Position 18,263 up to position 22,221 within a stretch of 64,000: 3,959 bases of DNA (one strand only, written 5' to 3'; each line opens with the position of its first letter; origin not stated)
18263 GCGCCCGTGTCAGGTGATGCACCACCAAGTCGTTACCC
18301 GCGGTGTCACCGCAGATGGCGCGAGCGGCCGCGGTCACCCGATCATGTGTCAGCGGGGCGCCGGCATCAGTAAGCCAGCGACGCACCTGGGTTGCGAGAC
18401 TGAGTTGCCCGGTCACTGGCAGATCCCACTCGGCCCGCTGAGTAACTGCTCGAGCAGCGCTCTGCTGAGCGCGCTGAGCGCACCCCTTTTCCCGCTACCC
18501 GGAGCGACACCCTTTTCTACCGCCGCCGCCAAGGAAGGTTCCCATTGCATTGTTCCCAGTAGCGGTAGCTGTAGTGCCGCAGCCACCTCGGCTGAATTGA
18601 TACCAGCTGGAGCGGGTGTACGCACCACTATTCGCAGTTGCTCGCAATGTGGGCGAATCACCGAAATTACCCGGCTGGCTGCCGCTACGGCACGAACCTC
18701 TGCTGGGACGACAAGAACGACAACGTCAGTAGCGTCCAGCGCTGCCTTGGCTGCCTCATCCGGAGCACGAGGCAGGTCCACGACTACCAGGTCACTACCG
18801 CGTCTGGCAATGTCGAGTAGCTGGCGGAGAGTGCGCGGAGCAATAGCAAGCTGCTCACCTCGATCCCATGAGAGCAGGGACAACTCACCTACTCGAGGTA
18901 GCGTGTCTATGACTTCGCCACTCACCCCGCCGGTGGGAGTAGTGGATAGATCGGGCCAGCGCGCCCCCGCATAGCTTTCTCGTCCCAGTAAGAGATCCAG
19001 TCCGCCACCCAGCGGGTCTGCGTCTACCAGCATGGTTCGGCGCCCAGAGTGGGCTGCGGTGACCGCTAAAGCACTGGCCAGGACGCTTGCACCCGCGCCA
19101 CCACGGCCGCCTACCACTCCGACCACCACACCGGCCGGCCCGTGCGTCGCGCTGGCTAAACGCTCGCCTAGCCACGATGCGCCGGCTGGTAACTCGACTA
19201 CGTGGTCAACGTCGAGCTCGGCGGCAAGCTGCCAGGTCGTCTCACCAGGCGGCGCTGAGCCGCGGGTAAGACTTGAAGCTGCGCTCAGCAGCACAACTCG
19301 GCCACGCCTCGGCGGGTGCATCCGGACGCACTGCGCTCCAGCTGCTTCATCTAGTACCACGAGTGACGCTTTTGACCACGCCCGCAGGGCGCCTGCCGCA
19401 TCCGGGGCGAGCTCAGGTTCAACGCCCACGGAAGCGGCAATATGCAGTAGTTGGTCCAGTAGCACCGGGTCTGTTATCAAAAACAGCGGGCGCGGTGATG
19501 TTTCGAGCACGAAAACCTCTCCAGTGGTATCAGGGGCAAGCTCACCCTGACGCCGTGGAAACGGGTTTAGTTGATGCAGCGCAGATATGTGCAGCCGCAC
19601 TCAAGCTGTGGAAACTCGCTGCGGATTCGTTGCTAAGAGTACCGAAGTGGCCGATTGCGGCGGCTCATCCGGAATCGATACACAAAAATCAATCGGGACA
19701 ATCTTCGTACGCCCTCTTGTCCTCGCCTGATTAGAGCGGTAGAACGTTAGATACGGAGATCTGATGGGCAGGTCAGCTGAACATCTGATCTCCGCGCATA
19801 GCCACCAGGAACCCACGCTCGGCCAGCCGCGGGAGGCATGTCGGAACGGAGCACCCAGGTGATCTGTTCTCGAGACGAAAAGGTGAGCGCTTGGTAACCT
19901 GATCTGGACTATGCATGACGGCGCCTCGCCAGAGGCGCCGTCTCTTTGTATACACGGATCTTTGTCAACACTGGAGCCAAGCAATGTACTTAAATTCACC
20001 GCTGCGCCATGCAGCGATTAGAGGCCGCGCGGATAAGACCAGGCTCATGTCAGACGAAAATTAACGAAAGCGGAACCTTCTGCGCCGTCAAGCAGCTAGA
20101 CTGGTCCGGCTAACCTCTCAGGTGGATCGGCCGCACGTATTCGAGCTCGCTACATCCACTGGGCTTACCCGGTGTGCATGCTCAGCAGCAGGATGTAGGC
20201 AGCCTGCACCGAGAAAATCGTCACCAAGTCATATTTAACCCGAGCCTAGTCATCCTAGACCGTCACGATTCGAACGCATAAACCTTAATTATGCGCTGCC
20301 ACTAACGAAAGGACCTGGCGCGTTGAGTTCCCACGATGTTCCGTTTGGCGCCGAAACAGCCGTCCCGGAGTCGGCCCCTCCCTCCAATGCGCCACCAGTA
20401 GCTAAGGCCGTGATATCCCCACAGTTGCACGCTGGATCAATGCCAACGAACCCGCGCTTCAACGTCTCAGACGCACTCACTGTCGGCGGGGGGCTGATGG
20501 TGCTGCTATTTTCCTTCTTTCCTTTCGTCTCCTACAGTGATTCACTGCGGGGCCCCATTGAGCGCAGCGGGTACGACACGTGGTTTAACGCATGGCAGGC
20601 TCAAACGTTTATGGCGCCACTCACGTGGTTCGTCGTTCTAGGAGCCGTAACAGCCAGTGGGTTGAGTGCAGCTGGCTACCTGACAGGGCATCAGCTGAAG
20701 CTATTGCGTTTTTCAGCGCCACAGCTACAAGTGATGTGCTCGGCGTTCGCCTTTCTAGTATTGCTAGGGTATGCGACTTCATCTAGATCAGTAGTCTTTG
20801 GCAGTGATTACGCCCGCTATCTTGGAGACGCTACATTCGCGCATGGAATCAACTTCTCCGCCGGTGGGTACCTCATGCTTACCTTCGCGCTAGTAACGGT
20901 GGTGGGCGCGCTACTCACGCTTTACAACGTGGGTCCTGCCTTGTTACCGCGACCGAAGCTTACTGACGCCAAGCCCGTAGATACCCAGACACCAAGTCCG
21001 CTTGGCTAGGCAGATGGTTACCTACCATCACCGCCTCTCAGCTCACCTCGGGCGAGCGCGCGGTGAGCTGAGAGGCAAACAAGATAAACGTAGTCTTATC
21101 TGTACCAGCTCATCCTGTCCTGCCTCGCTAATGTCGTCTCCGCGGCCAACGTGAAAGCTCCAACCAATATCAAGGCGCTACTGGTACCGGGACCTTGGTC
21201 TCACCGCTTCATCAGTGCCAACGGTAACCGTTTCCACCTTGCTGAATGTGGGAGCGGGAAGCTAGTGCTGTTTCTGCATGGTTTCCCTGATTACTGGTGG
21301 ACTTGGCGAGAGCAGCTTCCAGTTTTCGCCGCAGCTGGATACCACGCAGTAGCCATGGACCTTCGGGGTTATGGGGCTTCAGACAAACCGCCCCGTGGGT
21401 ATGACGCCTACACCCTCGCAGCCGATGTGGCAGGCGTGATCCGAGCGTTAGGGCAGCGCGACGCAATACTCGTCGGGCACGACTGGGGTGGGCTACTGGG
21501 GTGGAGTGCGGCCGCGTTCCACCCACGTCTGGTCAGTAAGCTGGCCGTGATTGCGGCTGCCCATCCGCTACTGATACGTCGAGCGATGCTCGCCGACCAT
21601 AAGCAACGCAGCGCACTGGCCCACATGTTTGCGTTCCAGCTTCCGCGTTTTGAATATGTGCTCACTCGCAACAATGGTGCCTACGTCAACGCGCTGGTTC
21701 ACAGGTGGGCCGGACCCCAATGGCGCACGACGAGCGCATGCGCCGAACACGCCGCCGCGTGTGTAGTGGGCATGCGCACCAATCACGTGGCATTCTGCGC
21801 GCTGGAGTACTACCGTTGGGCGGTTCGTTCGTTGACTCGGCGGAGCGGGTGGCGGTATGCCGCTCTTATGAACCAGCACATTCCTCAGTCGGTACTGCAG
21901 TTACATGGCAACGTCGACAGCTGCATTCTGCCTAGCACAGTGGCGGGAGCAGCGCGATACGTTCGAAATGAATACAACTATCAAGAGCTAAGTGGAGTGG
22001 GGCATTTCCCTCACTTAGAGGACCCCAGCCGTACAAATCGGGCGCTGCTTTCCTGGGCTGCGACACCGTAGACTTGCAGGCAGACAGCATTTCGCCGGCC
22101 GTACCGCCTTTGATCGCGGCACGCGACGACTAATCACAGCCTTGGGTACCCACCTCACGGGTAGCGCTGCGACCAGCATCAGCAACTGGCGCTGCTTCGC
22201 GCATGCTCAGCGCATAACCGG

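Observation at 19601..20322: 720-bp gene-free gap next to ssd contains an orphan intrinsic terminator, suggesting an Ms1/6S-like sRNA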

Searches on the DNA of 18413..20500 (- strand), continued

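Call 53: search_with_rna_model(model_id=R2, sources=[L001, L002, L003, L004, L005, L006, L007, L008, L009, L010, L011, L012, L013, L014, L015, L016, L017, L018, L019, L020, L021, L022, L023, L024, L025, L026, L027, L028, L029, L030, L031, L032, L033, L034, L035, L036, L037, L038, L039, L040, L041, L042, L043, L044, L045, L046, L047, L048, L049, L050, L051, L052, L053, L054, L055, L056, L057, L058, L059, L060, L061, L062, L063, L064, L065, L066, L067, L068, L069, L070, L071, L072, L073, L074, L075, L076, L077, L078, L079, L080], max_evalue=0.01)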
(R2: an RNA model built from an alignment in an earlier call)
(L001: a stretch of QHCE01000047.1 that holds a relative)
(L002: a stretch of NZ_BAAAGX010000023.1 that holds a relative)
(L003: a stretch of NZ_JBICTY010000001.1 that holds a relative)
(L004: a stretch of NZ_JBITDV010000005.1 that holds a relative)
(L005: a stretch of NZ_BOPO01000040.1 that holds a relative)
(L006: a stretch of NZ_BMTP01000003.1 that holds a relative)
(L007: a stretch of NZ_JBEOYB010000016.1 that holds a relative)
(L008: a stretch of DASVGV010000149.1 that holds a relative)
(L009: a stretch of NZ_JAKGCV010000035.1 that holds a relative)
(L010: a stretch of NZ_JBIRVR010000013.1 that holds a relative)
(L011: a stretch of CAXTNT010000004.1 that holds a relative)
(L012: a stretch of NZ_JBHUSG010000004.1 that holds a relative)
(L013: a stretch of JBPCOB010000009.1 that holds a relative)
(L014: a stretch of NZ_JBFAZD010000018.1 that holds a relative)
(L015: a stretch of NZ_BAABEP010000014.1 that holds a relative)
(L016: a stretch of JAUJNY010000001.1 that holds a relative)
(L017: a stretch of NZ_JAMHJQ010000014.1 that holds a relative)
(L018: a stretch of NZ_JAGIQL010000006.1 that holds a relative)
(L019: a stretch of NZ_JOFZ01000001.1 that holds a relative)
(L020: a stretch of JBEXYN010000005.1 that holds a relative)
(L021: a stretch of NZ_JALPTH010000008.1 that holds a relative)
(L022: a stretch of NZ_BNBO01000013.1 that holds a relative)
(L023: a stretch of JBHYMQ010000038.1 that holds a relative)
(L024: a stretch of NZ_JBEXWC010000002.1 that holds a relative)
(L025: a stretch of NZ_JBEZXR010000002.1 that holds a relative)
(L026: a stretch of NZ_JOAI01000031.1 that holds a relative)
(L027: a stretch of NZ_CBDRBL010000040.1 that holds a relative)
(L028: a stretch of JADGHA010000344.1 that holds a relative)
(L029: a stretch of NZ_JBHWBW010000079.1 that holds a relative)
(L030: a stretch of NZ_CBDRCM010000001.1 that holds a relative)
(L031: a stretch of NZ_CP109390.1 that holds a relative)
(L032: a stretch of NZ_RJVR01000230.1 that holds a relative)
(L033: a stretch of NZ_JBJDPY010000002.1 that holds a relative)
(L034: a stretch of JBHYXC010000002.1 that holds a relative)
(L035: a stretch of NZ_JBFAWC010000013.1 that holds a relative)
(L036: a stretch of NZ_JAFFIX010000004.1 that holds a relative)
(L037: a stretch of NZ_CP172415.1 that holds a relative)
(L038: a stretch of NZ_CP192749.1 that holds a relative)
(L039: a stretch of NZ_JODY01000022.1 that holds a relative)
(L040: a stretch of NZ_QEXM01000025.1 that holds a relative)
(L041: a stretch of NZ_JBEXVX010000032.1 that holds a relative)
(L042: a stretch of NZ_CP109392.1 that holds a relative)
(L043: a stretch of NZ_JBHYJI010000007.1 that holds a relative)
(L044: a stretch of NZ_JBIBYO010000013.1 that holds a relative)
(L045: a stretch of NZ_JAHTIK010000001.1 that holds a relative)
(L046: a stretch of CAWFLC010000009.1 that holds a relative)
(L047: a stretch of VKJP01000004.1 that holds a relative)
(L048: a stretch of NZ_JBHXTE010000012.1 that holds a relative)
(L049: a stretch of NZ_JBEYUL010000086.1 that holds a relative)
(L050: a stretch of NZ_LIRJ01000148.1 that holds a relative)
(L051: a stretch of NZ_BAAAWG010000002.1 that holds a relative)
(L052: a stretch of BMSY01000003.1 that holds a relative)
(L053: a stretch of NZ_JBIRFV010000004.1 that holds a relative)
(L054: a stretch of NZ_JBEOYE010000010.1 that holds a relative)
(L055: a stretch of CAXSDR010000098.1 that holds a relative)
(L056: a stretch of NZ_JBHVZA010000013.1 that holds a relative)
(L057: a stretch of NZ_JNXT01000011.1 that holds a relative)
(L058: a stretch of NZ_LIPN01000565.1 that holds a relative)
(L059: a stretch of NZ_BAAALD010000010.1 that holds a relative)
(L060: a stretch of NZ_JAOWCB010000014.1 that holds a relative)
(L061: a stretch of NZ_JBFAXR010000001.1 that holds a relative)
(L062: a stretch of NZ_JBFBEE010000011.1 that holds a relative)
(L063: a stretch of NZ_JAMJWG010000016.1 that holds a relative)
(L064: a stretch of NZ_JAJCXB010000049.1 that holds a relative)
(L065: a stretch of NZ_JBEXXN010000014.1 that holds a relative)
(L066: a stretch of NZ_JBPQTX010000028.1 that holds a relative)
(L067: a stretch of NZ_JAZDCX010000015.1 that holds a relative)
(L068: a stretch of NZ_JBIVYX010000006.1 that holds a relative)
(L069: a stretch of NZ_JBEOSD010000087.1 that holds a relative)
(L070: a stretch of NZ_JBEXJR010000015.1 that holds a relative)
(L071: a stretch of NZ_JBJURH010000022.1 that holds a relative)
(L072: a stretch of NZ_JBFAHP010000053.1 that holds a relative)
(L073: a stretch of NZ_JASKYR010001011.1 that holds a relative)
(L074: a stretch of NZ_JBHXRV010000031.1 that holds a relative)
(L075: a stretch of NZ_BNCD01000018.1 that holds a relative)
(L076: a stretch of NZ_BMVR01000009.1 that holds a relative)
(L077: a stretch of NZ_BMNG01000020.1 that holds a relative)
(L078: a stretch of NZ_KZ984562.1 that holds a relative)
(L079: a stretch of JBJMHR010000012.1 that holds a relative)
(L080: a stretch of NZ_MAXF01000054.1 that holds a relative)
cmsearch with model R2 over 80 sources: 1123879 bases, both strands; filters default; matches with E-value up to 0.01: 72.
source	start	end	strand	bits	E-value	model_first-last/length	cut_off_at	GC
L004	5297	5450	-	119.6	2.6e-18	1-157/157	no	0.7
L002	5289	5441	-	118.7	3.8e-18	1-157/157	no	0.71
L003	5198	5352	-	118.3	4.4e-18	1-157/157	no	0.7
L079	6405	6563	-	114.7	1.8e-17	1-157/157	no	0.68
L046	5162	5320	-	114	2.4e-17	1-157/157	no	0.72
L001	6613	6769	-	108.5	2.3e-16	1-157/157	no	0.63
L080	2038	2200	-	63.3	2e-08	1-157/157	no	0.63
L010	5355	5518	-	60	7.6e-08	1-157/157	no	0.68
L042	5344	5502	-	59.7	8.6e-08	1-157/157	no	0.67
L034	5310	5467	-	58.9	1.2e-07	1-157/157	no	0.67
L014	5235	5396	-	57.4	2.2e-07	1-157/157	no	0.65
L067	5458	5621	-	57.3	2.2e-07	1-157/157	no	0.73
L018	5266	5429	-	56.4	3.2e-07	1-157/157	no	0.68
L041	5141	5304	-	56.3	3.4e-07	1-157/157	no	0.63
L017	5210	5371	-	55.7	4.4e-07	1-157/157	no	0.65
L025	5264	5421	-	54.3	7.4e-07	1-157/157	no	0.7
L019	5264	5427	-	54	8.4e-07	1-157/157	no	0.68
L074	5301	5463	-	53.7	9.5e-07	1-157/157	no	0.66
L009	5072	5232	-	52.8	1.4e-06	1-157/157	no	0.68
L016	5739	5884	-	52.6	1.5e-06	1-157/157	no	0.75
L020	5248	5410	-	51.9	2e-06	1-157/157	no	0.69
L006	5140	5302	-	51.2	2.6e-06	1-157/157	no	0.67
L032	5321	5478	-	51.2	2.7e-06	1-157/157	no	0.66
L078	5039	5201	-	51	2.9e-06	1-157/157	no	0.67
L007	5063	5229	-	50.8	3.1e-06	1-157/157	no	0.66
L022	4864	5027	-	50.7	3.2e-06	1-157/157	no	0.68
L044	5176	5343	-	50.2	4e-06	1-157/157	no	0.66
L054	5330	5491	-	50.1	4.1e-06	1-157/157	no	0.67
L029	4852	5016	-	49.9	4.6e-06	1-157/157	no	0.67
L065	5217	5377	-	49.5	5.4e-06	1-157/157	no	0.64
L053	5211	5372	-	49.4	5.6e-06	1-157/157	no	0.64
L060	5203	5366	-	49.1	6.2e-06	1-157/157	no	0.64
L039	5220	5387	-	48.9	6.7e-06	1-157/157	no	0.67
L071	5273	5436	-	48.9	6.8e-06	1-157/157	no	0.63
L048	4992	5154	-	48.8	6.9e-06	1-157/157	no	0.63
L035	5198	5359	-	48.7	7.3e-06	1-157/157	no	0.65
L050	5217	5378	-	48.7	7.3e-06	1-157/157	no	0.65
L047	5153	5320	-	48.6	7.6e-06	1-157/157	no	0.65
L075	4704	4865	-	48.6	7.7e-06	1-157/157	no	0.7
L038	4991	5154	-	48.4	8.3e-06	1-157/157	no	0.69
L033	5249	5410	-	48.2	9e-06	1-157/157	no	0.64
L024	5096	5257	-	47.6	1.1e-05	1-157/157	no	0.67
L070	5228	5388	-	47.5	1.2e-05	1-157/157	no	0.64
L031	5047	5211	-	47.5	1.2e-05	1-157/157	no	0.69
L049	5202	5363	-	47.4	1.2e-05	1-157/157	no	0.66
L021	5159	5319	-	47.3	1.3e-05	1-157/157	no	0.66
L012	4699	4862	-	47.2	1.3e-05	1-157/157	no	0.7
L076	4967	5129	-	47.2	1.3e-05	1-157/157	no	0.63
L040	5207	5368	-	47.1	1.4e-05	1-157/157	no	0.64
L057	4990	5151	-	47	1.5e-05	1-157/157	no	0.62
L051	5149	5316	-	46.7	1.6e-05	1-157/157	no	0.67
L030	5264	5421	-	46.1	2.1e-05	1-157/157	no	0.72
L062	5249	5410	-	45.7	2.4e-05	1-157/157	no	0.64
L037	5156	5322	-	45.7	2.5e-05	1-157/157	no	0.68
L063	5192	5352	-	45.6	2.5e-05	1-157/157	no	0.68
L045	4943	5106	-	45.6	2.6e-05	1-157/157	no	0.7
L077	4983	5144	-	45.5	2.6e-05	1-157/157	no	0.61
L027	5332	5490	-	45.4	2.7e-05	1-157/157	no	0.75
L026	4937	5100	-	45.3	2.9e-05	1-157/157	no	0.72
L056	5211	5371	-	44.8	3.6e-05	1-157/157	no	0.64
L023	5250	5408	-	44.6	3.9e-05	1-157/157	no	0.72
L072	5220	5381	-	44.5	4e-05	1-157/157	no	0.64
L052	5008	5171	-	43.9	5.2e-05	1-157/157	no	0.61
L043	5210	5372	-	43.4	6.1e-05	1-157/157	no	0.64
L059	4901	5064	-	41.9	0.00011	1-157/157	no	0.73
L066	5295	5461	-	41.8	0.00012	1-157/157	no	0.66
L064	5264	5432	-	41.2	0.00015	1-157/157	no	0.65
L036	5318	5477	-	40.4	0.00021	1-157/157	no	0.72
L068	5003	5168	-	39.7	0.00027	1-157/157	no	0.65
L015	4786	4945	+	39.4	0.00032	1-157/157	no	0.71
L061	5204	5370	-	32.2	0.0057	1-157/157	no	0.67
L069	5115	5281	-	32.1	0.0059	1-157/157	no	0.68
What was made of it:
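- On Ms1 RNA: The reciprocal model R2 hits the Streptomycetaceae Ms1 loci (call 53).
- Model R2, seeded without Streptomyces sequences, hits 66 Streptomycetaceae loci full length (E 2e-8 to 6e-3, call 53).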

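Call 65: search_rna_families(source=L006, start=4900, end=5600, threshold=evalue, max_evalue=10)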
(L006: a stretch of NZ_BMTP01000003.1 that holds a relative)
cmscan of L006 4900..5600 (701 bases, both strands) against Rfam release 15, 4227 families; matches with E-value up to 10: 4.
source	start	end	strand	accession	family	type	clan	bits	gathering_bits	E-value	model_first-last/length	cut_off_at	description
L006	5138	5190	+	RF02793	asR3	Gene; antisense;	-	15.4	46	6.1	1-57/57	no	Pyrobaculum asRNA3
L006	4936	4979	-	RF01782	ASpks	Gene; antisense;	-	15.3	52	4.4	1-75/75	no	ASpks TB sRNA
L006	5139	5176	+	RF01695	C4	Gene; antisense;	CL00128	14.3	45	9.9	1-87/87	no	C4 antisense RNA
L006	5211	5234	+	RF02975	DUF3800-XI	Gene; sRNA;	-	11.8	37.8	7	1-48/48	no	DUF3800-XI RNA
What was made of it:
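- On Ms1 RNA: In the control, a Streptomyces Ms1 orthologue region also gave no hit (call 65).
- This is weak evidence, because a Streptomyces orthologue also gives none (call 65).
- Tried and rejected: A control on a Streptomyces Ms1 locus showed that this negative result is uninformative (call 65).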

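Call 73: search_rna_families(sources=[L079, L005, L011, L055], threshold=gathering)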
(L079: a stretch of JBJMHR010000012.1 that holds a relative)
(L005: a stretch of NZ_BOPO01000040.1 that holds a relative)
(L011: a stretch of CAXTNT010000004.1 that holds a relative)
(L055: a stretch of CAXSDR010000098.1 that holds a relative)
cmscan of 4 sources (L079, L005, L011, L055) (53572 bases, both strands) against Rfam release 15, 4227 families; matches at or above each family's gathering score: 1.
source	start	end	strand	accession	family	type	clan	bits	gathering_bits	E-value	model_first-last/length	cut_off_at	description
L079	6756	6831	+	RF01066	6C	Cis-reg;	-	55.2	47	0.00015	1-75/75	no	6C RNA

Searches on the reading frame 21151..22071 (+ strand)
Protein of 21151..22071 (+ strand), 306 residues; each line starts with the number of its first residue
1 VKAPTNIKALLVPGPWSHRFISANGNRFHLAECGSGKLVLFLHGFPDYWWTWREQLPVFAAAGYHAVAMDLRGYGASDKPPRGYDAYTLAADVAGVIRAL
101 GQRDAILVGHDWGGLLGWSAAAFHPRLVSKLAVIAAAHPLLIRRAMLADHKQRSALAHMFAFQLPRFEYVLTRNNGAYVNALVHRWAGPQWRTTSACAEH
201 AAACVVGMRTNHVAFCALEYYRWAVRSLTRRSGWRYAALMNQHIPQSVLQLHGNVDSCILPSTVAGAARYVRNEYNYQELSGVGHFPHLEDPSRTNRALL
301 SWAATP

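Call 7: search_protein_families(library=pfam, proteins=[window:21151-22071:+])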
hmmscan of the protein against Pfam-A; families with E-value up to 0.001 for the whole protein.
window:21151-22071:+ (306 aa): 3 families
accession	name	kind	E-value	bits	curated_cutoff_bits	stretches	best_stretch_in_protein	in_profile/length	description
PF00561.26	Abhydrolase_1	-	3.6e-28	99.3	25.8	1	38-292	2-245/245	alpha/beta hydrolase fold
PF12697.13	Abhydrolase_6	-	2.1e-22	81.3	26.3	1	39-297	1-216/217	Alpha/beta hydrolase family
PF12146.15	Hydrolase_4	-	4.4e-11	43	27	1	37-138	5-111/239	Serine aminopeptidase, S33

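Call 8: search_protein_families(library=ncbifam, proteins=[window:21151-22071:+])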
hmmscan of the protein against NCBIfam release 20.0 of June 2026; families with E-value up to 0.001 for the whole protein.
window:21151-22071:+ (306 aa): 21 families
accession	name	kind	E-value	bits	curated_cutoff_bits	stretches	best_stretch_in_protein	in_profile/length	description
NF002938.0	PRK03592.1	equivalog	7.4e-26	91.2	241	1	16-148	10-140/298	haloalkane dehalogenase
NF002043.0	PRK00870.1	subfamily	1.7e-19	70.4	265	1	29-139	37-151/302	haloalkane dehalogenase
NF004514.1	PRK05855.1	equivalog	9.5e-19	67.4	455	1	36-300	22-284/578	SDR family oxidoreductase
NF011457.0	PRK14875.1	equivalog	3.9e-17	62.3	307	1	27-137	121-232/372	acetoin dehydrogenase dihydrolipoyllysine-residue acetyltransferase subunit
NF051488.1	bifunc_PcaDC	exception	3.5e-15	56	390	1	38-303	14-250/375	bifunctional 3-oxoadipate enol-lactonase/4-carboxymuconolactone decarboxylase PcaDC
TIGR02427.1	protocat_pcaD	equivalog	5.6e-14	52.1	255.85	1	51-300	28-247/251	3-oxoadipate enol-lactonase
NF002873.0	PRK03204.1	equivalog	3.8e-12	46.1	466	1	15-298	13-280/286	haloalkane dehalogenase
NF050089.1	i_nPHAscl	equivalog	1.7e-11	43.7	300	1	34-136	16-117/288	intracellular short-chain-length polyhydroxyalkanoate depolymerase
TIGR03695.1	menH_SHCHC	equivalog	1.1e-10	41.4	208.55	1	37-138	3-106/252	2-succinyl-6-hydroxy-2,4-cyclohexadiene-1-carboxylate synthase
NF051487.1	bifunc_PcaCD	exception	3e-10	39.8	430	1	59-136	194-270/413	bifunctional 4-carboxymuconolactone decarboxylase/3-oxoadipate enol-lactonase PcaCD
TIGR03611.1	RutD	equivalog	7.4e-10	38.6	238.5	1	36-136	13-113/258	pyrimidine utilization protein D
NF045632.1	hydroxlase_HsaD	equivalog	3.6e-09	36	400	1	18-135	14-136/290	4,5:9,10-diseco-3-hydroxy-5,9,17-trioxoandrosta-1(10),2-diene-4-oate hydrolase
TIGR01738.1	bioH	equivalog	1.4e-08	34.7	206.95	1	37-159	5-120/245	pimeloyl-ACP methyl ester esterase BioH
TIGR01249.1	pro_imino_pep_1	equivalog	9.8e-07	28.2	259.75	1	35-184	26-175/307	prolyl aminopeptidase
TIGR03343.1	biphenyl_bphD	equivalog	1.4e-05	24.5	462.15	1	27-137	21-135/282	2-hydroxy-6-oxo-6-phenylhexa-2,4-dienoate hydrolase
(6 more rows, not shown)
